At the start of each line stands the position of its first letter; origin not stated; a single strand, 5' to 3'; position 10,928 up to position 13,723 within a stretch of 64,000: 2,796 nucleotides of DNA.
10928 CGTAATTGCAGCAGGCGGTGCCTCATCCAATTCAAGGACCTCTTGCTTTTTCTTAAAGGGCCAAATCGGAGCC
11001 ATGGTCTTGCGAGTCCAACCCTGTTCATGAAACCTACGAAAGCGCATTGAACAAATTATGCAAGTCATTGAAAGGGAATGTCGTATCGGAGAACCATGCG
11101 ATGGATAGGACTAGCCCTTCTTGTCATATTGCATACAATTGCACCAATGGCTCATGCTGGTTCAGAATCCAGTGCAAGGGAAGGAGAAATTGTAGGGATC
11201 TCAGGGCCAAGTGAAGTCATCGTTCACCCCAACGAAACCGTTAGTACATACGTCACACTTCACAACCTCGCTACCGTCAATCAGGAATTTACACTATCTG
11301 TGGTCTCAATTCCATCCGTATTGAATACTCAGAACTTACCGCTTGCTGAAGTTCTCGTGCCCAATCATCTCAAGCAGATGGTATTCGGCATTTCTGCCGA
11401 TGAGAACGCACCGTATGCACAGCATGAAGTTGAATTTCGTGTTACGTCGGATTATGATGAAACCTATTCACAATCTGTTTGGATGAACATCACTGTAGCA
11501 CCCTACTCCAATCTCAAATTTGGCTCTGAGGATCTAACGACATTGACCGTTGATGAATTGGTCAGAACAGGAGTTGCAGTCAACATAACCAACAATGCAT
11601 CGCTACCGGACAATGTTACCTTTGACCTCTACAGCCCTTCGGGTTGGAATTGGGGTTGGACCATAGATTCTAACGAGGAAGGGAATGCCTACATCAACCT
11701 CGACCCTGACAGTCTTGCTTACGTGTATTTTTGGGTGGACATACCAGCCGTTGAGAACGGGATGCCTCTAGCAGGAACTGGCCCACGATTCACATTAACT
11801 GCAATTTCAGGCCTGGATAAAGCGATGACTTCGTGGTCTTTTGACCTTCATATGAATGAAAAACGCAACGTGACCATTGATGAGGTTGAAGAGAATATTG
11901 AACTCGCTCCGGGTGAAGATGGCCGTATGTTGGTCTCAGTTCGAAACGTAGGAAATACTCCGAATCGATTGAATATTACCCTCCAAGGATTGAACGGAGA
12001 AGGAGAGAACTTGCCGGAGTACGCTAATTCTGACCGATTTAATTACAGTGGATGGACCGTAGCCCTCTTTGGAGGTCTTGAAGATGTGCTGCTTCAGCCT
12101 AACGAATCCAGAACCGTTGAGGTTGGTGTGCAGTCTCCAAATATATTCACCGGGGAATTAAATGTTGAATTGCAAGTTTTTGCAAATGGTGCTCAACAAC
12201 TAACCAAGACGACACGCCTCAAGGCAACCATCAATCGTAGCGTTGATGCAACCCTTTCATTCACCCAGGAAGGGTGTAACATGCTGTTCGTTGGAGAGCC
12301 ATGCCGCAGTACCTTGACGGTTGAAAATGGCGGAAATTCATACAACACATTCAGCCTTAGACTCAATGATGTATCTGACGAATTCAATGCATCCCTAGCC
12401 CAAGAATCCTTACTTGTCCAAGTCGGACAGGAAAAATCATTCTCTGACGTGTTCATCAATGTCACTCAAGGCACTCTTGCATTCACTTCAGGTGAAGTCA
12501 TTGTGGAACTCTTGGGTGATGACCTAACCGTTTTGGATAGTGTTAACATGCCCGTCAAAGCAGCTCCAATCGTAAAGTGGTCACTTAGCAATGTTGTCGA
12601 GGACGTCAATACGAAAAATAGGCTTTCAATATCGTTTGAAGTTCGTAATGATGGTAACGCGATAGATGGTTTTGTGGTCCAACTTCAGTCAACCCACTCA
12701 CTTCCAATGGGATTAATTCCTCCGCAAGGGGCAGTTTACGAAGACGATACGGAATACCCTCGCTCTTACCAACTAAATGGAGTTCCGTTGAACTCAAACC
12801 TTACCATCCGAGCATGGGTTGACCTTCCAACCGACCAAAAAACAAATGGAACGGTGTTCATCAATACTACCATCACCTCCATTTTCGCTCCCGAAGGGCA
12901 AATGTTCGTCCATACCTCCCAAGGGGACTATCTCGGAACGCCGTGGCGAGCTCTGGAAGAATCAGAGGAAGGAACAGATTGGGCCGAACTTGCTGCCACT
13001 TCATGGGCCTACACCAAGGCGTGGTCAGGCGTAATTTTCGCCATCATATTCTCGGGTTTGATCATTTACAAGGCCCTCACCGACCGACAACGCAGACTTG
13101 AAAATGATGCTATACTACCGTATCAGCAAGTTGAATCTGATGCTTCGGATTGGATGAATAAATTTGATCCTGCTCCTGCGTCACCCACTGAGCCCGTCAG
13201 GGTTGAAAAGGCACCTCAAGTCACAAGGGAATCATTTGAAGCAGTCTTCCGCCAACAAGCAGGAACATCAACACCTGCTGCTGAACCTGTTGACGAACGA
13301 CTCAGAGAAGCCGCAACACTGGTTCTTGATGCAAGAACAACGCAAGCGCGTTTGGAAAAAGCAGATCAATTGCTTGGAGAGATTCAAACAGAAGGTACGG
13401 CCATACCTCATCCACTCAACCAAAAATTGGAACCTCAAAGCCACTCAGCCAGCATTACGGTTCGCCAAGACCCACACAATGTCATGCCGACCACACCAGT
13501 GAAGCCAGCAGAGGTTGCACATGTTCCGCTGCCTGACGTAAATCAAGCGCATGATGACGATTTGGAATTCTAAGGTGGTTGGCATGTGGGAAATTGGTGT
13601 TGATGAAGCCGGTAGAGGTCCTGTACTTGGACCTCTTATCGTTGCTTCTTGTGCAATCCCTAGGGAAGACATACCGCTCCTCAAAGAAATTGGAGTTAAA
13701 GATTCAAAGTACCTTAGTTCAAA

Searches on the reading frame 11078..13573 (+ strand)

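Call 15: search_protein_families(library=ncbifam, proteins=[window:11078-13573:+], max_evalue=1)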
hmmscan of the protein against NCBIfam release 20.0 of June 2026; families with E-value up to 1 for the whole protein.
window:11078-13573:+ (831 aa): 2 families
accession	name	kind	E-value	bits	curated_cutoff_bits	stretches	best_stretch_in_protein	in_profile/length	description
NF041740.1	choice_anch_T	equivalog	0.00023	20.4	70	1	507-538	154-185/259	choice-of-anchor T family protein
NF053506.1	Fsx1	equivalog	0.016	13.6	650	1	412-490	347-428/610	fusexin 1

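Call 46: search_protein_families(library=pfam, proteins=[window:11078-13573:+], max_evalue=0.01)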
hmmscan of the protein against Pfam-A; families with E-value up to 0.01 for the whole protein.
window:11078-13573:+ (831 aa): 0 families
